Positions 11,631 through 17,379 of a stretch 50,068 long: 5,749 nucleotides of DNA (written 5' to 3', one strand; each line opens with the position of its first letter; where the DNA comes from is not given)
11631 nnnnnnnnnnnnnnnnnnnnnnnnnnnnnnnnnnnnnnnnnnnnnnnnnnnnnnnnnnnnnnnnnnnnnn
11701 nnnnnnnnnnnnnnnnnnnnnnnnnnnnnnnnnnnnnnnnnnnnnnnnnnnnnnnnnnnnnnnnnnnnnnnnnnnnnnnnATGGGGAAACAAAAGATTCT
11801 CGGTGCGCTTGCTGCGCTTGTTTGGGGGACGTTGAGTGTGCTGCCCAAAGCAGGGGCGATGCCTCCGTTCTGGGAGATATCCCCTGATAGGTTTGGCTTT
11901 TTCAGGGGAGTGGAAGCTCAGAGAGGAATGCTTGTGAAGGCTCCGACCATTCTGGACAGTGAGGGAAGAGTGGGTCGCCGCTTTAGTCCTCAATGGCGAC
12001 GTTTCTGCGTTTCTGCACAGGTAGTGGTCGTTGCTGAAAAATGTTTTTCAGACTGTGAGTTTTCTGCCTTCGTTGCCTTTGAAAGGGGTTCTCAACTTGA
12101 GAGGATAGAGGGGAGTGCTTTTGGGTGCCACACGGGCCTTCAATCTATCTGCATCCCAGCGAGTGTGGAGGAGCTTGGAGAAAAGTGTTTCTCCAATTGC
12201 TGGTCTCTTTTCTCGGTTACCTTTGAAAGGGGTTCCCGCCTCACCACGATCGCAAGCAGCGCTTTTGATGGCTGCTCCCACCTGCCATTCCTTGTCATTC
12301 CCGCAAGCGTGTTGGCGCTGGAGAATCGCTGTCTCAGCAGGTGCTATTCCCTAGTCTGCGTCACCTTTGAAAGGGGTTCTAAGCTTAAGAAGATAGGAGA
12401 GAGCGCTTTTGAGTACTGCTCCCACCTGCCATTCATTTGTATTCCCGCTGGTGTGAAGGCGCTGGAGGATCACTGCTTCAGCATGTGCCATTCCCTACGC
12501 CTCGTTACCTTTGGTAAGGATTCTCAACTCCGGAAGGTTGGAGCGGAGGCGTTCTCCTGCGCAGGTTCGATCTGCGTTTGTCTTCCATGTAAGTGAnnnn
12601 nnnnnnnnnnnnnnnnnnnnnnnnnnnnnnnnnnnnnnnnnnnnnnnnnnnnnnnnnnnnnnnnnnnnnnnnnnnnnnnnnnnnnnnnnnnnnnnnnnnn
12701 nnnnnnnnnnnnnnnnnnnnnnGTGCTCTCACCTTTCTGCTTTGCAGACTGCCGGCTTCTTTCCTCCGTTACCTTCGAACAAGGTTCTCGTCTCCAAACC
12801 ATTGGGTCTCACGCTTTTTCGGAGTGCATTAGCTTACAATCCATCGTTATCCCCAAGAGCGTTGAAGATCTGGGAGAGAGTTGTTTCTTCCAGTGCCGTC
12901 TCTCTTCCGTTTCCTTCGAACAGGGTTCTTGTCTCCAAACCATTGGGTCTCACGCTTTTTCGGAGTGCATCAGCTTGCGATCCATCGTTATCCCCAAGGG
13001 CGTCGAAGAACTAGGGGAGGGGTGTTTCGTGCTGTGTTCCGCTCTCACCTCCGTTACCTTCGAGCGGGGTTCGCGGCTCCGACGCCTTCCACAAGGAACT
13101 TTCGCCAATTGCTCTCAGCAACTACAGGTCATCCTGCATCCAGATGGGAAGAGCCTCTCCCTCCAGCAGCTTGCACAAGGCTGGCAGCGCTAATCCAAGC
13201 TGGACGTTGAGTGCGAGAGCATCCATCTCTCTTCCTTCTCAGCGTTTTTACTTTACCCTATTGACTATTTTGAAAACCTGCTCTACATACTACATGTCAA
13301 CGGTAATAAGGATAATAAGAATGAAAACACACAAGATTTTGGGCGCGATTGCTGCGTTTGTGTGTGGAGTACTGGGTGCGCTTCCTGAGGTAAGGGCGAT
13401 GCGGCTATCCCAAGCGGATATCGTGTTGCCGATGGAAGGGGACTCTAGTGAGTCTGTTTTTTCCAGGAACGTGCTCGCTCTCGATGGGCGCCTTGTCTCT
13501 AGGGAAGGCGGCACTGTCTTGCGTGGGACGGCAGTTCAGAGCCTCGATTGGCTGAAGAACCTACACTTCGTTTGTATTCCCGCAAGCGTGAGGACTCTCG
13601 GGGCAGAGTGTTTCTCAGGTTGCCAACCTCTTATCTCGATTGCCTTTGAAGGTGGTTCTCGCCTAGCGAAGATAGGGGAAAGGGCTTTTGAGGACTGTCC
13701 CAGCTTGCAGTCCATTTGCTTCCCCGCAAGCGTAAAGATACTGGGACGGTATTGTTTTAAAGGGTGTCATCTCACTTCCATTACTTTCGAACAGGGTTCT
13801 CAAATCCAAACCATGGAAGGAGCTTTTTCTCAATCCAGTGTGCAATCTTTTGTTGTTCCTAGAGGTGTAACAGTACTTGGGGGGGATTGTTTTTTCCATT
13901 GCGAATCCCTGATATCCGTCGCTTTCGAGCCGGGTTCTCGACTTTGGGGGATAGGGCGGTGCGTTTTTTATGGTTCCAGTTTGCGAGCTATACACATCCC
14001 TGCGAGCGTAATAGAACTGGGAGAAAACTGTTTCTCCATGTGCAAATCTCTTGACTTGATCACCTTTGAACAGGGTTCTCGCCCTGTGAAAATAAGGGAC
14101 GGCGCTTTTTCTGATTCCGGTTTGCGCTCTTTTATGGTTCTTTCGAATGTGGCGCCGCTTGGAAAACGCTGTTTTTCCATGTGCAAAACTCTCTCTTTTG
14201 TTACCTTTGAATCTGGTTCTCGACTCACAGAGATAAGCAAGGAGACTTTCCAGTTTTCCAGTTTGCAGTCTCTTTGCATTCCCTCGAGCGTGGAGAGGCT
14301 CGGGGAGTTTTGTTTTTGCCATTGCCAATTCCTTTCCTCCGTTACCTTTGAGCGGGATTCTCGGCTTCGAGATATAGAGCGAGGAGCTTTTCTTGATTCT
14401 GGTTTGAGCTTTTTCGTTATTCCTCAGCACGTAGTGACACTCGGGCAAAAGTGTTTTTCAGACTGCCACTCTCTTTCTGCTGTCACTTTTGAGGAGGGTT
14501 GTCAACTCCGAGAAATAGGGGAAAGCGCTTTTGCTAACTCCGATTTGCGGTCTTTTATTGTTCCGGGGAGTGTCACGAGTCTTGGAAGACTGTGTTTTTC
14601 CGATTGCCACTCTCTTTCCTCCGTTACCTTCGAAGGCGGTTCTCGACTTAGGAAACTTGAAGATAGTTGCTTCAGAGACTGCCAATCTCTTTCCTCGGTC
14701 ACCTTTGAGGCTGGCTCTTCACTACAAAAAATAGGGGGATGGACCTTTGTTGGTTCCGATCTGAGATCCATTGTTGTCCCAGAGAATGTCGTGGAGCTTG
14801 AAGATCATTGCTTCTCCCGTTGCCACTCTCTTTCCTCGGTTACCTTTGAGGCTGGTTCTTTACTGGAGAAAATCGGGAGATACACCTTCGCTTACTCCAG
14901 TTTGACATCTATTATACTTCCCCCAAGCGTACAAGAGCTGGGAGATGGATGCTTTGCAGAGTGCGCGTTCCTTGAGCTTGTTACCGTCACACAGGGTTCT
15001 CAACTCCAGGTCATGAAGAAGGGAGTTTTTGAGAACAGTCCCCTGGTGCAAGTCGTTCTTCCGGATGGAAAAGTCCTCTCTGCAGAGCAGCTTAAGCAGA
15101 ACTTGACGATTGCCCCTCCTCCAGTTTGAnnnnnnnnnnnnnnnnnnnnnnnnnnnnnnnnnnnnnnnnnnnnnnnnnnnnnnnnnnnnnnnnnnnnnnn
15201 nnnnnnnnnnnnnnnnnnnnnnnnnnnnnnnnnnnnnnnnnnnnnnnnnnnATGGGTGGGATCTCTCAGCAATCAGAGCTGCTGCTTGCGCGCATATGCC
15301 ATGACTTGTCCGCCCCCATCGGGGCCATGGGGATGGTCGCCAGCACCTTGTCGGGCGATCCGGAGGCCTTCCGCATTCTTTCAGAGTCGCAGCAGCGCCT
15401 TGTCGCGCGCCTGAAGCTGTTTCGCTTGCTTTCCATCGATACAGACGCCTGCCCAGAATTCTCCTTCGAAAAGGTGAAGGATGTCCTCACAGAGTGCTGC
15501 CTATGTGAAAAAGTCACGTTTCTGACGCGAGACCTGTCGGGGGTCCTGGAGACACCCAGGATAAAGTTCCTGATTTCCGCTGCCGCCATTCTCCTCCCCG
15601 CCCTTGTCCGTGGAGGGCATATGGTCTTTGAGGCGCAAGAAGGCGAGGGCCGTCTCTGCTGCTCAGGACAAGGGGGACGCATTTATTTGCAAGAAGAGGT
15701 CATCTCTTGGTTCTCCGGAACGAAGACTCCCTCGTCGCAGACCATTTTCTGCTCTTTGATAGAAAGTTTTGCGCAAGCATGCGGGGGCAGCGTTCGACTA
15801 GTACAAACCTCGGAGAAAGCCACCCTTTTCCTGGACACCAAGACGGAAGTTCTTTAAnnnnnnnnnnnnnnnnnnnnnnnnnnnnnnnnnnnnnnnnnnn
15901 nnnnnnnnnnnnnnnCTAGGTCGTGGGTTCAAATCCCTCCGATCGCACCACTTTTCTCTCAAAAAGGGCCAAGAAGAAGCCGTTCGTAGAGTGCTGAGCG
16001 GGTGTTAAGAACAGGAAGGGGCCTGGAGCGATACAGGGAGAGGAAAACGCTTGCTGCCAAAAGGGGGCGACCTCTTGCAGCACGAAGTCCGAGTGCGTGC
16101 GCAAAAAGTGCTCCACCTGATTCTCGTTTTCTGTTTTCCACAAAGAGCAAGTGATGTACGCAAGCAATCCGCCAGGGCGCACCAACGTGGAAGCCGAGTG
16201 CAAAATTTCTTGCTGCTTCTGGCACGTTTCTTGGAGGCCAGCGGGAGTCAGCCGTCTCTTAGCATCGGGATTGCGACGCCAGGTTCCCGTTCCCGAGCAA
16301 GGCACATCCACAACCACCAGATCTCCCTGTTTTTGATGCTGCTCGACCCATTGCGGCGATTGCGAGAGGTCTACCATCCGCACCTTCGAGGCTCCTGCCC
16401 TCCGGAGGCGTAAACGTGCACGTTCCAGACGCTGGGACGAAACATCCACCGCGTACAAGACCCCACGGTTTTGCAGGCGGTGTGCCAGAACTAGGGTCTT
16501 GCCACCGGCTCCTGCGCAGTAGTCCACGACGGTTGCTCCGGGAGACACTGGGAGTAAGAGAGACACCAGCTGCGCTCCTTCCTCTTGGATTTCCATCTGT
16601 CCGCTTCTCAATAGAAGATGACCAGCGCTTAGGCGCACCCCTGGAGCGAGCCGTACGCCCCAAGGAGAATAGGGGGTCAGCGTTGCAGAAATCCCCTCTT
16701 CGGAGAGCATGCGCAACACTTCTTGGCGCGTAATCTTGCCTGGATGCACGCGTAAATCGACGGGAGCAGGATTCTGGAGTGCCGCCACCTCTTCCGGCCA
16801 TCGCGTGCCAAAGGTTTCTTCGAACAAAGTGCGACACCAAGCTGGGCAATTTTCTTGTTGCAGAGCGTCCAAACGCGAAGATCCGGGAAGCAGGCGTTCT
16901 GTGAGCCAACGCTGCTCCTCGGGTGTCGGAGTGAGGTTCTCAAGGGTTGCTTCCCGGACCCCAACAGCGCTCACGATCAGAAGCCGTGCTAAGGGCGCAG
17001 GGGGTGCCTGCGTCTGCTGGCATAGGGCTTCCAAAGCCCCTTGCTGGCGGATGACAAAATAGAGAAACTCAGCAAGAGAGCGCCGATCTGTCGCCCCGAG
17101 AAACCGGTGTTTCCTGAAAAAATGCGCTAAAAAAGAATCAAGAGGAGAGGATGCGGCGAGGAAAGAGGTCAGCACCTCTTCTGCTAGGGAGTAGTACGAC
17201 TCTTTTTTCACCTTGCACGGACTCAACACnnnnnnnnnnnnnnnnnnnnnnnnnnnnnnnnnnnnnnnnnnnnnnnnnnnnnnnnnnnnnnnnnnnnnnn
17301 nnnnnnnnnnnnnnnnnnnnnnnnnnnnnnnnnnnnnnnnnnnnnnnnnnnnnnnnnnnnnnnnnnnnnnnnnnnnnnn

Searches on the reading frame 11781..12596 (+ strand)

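Call 44: search_protein_families(library=pfam, proteins=[window:11781-12596:+], max_evalue=0.00001)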
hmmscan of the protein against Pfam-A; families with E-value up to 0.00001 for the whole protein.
window:11781-12596:+ (271 aa): 1 family
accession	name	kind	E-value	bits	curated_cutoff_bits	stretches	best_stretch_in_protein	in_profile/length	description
PF13306.12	LRR_5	-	1.7e-35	122.1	27.7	2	153-259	21-121/127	BspA type Leucine rich repeat region (6 copies)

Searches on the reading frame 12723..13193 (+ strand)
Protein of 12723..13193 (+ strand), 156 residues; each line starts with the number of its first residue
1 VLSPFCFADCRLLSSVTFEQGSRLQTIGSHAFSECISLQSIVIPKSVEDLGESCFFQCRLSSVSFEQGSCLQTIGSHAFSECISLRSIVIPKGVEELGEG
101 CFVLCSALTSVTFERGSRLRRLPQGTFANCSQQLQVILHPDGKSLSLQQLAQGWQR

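Call 44: search_protein_families(library=pfam, proteins=[window:12723-13193:+], max_evalue=0.00001)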
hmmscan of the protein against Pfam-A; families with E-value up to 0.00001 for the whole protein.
window:12723-13193:+ (156 aa): 1 family
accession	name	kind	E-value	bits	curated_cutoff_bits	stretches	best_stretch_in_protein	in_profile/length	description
PF13306.12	LRR_5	-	1.9e-30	105.8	27.7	1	3-131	4-124/127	BspA type Leucine rich repeat region (6 copies)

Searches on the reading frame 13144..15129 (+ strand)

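Call 44: search_protein_families(library=pfam, proteins=[window:13144-15129:+], max_evalue=0.00001)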
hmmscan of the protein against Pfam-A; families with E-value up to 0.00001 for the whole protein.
window:13144-15129:+ (661 aa): 2 families
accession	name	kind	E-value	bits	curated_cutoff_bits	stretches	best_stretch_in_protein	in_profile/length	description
PF13306.12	LRR_5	-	9.3e-108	355.7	27.7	5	410-538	2-123/127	BspA type Leucine rich repeat region (6 copies)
PF13855.12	LRR_8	-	7e-07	29.4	27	0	151-191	15-54/61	Leucine rich repeat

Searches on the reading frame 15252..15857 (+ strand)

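Call 45: search_protein_families(library=pfam, proteins=[window:15252-15857:+], max_evalue=0.00001)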
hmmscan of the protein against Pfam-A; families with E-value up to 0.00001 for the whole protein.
window:15252-15857:+ (201 aa): 1 family
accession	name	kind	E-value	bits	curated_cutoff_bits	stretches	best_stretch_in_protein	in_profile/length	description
PF10090.15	HPTransfase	-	6.8e-09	36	22.9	1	99-187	28-121/123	Histidine phosphotransferase C-terminal domain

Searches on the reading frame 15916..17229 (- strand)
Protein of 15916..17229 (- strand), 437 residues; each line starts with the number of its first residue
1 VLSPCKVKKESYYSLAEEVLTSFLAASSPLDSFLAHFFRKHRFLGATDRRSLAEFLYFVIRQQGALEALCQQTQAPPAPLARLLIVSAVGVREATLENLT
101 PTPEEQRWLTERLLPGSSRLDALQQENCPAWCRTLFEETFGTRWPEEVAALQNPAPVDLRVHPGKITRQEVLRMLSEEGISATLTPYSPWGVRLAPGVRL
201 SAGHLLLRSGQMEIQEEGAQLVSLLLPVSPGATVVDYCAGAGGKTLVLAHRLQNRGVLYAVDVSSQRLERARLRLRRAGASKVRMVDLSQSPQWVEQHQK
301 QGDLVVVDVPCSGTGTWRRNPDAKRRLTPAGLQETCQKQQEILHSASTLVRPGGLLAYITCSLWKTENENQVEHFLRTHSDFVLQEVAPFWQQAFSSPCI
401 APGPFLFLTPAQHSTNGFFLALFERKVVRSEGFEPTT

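Call 45: search_protein_families(library=pfam, proteins=[window:15916-17229:-], max_evalue=0.00001)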
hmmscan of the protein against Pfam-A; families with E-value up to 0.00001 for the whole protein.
window:15916-17229:- (437 aa): 3 families
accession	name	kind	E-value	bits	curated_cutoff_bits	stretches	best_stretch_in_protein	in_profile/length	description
PF01189.24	Methyltr_RsmB-F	-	5.6e-42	144.1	27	1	225-423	3-198/199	16S rRNA methyltransferase RsmB/F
PF22458.1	RsmF-B_ferredox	-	9.3e-13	48.6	27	1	129-198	2-71/74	Methyltr_RsmF/B-like, ferredoxin-like domain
PF13847.12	Methyltransf_31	-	6.7e-07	29.5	27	1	230-369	3-127/145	Methyltransferase domain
